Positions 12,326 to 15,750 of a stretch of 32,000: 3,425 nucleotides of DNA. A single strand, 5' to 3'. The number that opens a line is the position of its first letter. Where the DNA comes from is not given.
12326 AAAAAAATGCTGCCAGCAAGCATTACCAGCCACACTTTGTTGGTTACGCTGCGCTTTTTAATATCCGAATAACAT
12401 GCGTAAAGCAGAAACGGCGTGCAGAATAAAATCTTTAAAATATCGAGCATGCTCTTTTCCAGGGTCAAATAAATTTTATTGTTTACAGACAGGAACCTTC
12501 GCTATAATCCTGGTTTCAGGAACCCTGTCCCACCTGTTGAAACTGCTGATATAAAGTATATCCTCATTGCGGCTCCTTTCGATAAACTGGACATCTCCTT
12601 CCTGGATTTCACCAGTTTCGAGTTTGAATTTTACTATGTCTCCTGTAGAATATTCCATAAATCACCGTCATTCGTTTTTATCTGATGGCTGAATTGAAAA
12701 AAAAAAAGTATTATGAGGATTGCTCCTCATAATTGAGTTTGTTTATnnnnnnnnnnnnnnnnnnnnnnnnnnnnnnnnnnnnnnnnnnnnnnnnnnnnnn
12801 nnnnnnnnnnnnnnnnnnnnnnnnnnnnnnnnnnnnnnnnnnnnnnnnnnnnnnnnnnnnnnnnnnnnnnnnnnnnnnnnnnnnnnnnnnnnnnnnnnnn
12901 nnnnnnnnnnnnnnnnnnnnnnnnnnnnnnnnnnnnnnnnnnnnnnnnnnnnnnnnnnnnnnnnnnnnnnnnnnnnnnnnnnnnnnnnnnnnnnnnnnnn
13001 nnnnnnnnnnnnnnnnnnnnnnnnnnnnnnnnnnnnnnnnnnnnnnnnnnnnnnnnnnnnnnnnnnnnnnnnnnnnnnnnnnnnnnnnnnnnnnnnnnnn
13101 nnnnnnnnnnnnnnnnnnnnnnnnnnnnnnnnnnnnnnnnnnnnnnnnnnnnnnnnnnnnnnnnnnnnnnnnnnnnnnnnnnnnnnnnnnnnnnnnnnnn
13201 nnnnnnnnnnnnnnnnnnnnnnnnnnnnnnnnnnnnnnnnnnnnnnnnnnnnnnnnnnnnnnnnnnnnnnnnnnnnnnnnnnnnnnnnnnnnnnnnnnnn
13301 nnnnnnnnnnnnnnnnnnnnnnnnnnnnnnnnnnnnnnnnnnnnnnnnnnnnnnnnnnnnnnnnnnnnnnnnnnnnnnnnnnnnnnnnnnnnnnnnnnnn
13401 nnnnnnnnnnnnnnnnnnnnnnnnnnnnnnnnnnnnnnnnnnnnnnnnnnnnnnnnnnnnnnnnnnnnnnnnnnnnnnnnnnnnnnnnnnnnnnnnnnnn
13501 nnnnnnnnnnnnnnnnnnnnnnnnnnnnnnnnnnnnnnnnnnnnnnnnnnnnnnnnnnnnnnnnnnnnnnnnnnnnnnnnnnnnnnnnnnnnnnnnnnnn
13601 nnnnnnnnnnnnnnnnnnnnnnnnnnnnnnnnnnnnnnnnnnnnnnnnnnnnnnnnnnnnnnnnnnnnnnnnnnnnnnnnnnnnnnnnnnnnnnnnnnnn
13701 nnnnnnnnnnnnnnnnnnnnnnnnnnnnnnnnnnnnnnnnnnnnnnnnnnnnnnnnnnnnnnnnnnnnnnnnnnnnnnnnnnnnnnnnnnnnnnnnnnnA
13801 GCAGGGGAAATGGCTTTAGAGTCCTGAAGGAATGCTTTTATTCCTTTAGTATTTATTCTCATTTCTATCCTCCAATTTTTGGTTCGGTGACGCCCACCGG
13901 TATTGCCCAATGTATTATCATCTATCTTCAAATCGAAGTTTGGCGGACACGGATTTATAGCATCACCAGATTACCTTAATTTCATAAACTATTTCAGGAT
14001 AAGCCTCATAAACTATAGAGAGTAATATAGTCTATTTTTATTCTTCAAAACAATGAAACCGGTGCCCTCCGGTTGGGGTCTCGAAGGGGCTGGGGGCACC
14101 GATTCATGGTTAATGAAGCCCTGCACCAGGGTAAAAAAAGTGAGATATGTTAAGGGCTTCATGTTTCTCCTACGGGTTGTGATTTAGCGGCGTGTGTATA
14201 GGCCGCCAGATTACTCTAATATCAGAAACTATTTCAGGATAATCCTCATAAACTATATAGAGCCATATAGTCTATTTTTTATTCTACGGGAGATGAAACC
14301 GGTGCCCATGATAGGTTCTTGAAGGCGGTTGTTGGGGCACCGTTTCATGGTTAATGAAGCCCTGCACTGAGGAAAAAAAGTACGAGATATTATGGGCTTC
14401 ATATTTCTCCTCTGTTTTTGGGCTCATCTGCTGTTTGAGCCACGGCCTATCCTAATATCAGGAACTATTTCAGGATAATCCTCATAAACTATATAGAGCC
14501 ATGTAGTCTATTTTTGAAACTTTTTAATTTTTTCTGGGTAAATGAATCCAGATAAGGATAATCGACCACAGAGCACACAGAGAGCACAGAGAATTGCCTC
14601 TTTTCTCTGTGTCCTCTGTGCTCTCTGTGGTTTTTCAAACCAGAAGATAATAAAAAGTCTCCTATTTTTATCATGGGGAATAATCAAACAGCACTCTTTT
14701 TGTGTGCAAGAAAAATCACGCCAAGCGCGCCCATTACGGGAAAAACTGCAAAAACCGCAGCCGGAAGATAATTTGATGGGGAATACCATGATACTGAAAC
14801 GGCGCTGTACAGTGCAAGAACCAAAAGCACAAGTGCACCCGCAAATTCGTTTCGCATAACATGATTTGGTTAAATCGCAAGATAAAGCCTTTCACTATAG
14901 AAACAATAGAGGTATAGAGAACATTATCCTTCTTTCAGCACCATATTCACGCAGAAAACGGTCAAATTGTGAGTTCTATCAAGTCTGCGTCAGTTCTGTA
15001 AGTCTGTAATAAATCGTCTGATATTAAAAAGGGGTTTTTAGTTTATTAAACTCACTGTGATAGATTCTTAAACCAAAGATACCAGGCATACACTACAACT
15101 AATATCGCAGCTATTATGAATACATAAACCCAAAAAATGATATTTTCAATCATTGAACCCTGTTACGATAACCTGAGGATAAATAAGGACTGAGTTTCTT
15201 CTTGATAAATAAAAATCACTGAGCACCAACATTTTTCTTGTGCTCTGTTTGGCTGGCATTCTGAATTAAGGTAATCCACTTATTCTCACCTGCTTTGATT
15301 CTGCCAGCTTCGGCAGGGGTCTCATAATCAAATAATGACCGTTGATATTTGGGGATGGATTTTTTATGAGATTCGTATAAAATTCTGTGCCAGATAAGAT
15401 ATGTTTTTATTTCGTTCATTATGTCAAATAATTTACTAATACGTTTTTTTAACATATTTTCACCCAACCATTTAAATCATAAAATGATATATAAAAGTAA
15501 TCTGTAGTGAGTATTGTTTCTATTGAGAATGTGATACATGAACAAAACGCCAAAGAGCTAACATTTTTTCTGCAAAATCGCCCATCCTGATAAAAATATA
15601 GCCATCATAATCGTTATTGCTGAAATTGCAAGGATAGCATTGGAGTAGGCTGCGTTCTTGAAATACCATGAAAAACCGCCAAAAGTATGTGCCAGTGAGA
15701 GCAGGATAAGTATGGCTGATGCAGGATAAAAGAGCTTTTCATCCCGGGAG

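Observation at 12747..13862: Pilin-signal PstS paralog that keeps the phosphate-binding signature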

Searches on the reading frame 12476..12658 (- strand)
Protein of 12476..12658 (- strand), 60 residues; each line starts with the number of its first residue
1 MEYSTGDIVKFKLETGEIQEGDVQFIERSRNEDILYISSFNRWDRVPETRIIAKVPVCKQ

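Call 5: search_protein_families(library=pfam, proteins=[window:12476-12658:-], max_evalue=0.1)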
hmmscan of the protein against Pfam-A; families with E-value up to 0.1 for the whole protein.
window:12476-12658:- (60 aa): 0 families

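Call 6: search_protein_families(library=ncbifam, proteins=[window:12476-12658:-], max_evalue=0.1)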
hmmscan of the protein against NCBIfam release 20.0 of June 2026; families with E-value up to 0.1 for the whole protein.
window:12476-12658:- (60 aa): 0 families

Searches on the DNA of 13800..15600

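Call 34: search_rna_families(source=window, start=13800, end=15600, threshold=evalue, max_evalue=1)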
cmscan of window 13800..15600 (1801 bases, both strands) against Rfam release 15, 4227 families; matches with E-value up to 1: 10.
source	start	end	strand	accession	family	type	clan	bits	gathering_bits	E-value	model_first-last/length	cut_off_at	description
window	14527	14653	+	RF03530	bglG-cis-reg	Cis-reg;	-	26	80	0.052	1-137/137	no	cis-regulatory element of the bglG/LicT operon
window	14565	14631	+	RF00073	MIR156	Gene; miRNA;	-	25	62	0.029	1-88/88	no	mir-156 microRNA precursor family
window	14569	14627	-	RF03457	MIR173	Gene; miRNA;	-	24.9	70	0.034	1-102/102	no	MIR173 microRNA precursor family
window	14552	14644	-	RF04050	mir-2072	Gene; miRNA;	-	24.4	100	0.035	1-67/67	no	mir-2072 microRNA precursor family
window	14565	14631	-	RF03629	mir-641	Gene; miRNA;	-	24.4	100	0.089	1-98/98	no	mir-641 microRNA precursor family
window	15132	15200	+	RF00136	SNORD81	Gene; snRNA; snoRNA; CD-box;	CL00050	21.5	50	0.74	1-77/77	no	Small nucleolar RNA SNORD81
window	14569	14627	+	RF03457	MIR173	Gene; miRNA;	-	20.6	70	0.5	1-102/102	no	MIR173 microRNA precursor family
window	14565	14631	+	RF04133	MIR2646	Gene; miRNA;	-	19.9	245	0.16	1-256/256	no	MIR2646 microRNA precursor family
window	14910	14970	-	RF01952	SOX2OT_exon2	Gene; lncRNA;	-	19.1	45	0.17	1-69/69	no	SOX2 overlapping transcript exon 2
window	14561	14635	+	RF00695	MIR398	Gene; miRNA;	-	18.1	55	0.73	1-109/109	no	MIR398 microRNA precursor family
